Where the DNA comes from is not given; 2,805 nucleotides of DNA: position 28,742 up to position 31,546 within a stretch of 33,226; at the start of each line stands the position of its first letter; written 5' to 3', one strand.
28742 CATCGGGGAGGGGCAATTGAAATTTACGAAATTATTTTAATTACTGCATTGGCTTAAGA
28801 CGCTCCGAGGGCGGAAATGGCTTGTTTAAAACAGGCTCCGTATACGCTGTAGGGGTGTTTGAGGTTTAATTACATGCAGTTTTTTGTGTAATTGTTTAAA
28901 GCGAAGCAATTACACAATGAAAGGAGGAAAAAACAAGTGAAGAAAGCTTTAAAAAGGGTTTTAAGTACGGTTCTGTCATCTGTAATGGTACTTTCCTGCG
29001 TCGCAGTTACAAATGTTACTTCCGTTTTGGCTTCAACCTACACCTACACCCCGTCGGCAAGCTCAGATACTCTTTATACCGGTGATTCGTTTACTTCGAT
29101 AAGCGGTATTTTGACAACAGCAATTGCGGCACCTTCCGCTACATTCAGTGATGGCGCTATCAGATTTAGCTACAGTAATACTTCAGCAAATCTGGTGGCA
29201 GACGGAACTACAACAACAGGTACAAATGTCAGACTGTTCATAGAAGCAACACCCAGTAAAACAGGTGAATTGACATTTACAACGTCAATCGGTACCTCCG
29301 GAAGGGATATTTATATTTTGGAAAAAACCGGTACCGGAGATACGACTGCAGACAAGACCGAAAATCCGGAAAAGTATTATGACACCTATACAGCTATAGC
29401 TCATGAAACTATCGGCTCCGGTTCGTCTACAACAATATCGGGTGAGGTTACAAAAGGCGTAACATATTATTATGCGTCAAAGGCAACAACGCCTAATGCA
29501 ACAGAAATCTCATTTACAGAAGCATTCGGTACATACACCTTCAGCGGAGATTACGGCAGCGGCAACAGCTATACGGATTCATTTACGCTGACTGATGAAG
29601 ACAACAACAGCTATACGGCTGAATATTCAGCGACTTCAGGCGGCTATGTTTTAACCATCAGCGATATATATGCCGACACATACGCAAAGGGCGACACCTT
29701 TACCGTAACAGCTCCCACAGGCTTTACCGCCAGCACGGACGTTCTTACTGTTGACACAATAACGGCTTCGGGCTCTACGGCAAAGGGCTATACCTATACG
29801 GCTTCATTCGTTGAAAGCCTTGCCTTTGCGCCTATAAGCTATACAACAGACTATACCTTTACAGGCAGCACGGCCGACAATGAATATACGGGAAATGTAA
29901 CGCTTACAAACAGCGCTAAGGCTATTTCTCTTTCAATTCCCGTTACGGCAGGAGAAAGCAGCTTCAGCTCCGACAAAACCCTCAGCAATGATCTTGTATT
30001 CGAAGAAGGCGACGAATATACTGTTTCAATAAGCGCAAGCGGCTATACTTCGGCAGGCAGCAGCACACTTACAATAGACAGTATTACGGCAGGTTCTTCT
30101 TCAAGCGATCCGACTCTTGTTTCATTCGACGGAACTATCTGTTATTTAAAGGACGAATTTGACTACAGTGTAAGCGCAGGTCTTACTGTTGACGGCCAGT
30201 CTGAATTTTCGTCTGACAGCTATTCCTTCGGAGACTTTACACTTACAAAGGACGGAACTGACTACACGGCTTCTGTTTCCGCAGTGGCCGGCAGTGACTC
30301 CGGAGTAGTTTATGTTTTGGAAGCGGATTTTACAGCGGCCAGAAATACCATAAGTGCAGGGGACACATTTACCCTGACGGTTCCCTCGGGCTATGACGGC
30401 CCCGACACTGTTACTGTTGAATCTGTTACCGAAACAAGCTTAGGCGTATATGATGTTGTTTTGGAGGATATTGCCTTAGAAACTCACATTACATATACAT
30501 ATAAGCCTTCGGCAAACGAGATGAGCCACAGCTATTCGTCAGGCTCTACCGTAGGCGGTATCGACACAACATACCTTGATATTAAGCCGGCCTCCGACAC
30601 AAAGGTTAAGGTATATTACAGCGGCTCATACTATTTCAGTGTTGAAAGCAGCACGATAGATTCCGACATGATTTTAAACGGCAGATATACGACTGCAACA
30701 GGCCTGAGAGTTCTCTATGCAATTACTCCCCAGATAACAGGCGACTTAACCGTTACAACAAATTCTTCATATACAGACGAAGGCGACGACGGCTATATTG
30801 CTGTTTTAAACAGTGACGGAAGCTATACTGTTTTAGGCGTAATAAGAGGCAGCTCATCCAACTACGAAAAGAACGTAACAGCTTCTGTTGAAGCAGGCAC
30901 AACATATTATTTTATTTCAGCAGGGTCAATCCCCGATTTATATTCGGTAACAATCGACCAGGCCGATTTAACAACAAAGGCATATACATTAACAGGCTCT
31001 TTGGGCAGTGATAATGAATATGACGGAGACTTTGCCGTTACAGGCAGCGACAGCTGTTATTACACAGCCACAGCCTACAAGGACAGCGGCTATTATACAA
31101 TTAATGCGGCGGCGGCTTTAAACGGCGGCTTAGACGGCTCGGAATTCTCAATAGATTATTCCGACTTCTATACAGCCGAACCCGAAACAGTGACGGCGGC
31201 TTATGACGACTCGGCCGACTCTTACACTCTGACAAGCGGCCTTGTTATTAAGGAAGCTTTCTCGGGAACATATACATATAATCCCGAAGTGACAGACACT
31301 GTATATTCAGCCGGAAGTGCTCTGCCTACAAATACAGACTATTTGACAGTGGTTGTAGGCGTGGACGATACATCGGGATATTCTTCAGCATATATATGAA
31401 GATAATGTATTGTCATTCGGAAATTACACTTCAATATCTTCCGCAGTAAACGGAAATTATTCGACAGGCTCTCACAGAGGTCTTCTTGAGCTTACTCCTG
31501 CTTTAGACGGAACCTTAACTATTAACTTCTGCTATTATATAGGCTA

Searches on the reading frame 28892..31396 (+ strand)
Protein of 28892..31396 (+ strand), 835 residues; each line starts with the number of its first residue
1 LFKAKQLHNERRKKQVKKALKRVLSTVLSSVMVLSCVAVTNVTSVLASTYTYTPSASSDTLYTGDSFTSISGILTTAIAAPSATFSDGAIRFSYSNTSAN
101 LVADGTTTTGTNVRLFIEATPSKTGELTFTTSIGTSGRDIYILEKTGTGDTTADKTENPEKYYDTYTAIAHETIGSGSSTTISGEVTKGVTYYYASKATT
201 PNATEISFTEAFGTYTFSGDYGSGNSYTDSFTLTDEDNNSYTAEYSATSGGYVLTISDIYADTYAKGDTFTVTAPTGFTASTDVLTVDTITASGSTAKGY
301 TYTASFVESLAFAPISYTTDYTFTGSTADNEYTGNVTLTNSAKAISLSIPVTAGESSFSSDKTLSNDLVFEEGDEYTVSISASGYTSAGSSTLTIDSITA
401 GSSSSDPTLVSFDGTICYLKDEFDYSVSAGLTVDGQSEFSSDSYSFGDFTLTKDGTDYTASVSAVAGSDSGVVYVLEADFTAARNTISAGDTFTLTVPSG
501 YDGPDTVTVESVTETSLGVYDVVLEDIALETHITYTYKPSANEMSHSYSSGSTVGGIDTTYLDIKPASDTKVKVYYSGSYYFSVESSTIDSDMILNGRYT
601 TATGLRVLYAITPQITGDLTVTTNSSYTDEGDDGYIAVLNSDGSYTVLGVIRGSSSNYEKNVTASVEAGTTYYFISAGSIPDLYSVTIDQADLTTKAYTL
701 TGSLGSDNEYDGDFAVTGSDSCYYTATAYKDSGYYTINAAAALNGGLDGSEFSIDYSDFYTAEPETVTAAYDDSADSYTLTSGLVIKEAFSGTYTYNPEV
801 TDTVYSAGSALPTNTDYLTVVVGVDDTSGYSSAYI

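Call 42: list_cluster_members(proteins=[window:28892-31396:+, window:20645-20911:+, window:19189-20424:+, window:20911-22041:+, window:27370-28359:+, window:11893-13107:+, window:16412-17923:+, window:22625-24142:+, window:14169-16103:+])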
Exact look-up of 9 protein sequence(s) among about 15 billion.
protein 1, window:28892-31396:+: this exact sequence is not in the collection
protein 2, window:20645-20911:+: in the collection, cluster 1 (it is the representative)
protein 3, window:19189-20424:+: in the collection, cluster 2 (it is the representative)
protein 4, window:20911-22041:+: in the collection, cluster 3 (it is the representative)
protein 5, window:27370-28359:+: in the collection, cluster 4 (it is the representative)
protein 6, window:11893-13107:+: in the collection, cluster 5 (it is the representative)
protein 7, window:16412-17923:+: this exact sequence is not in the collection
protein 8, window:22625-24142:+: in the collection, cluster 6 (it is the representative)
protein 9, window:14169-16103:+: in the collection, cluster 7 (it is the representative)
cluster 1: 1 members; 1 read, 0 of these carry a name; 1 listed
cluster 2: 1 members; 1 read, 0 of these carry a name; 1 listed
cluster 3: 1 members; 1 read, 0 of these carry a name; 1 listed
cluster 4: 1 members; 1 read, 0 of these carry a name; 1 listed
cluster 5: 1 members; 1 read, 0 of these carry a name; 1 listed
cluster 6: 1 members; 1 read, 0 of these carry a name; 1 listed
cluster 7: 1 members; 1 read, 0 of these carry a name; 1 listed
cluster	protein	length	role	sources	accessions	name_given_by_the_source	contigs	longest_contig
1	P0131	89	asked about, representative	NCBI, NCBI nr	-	-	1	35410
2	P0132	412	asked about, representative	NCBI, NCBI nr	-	-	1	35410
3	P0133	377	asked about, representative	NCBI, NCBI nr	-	-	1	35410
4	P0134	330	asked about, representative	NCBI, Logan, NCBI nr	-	-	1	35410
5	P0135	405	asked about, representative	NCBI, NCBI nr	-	-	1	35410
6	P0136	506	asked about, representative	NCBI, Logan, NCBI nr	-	-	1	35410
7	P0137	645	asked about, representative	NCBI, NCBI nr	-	-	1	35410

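Call 43: find_encoding_contigs(protein=P0134, flank=10000, max_places=6)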
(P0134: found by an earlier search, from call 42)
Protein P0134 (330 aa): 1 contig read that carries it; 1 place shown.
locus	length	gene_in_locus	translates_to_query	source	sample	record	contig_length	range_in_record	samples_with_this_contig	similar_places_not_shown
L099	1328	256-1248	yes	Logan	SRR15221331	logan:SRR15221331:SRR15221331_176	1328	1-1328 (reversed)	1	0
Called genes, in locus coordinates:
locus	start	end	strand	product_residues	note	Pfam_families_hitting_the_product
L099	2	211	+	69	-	?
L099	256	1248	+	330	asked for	-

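Call 44: find_encoding_contigs(protein=P0136, flank=10000, max_places=6)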
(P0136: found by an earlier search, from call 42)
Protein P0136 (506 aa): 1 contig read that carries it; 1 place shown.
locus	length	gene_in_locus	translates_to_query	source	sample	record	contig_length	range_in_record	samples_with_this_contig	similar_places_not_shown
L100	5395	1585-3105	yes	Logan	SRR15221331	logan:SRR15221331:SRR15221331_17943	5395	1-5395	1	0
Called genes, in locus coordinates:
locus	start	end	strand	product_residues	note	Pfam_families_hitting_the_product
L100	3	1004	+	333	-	?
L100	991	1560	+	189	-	PF14221:DUF4330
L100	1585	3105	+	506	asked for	PF04932:Wzy_C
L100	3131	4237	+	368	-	PF04230:PS_pyruv_trans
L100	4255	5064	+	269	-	PF03808:Glyco_tran_WecG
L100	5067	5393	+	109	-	?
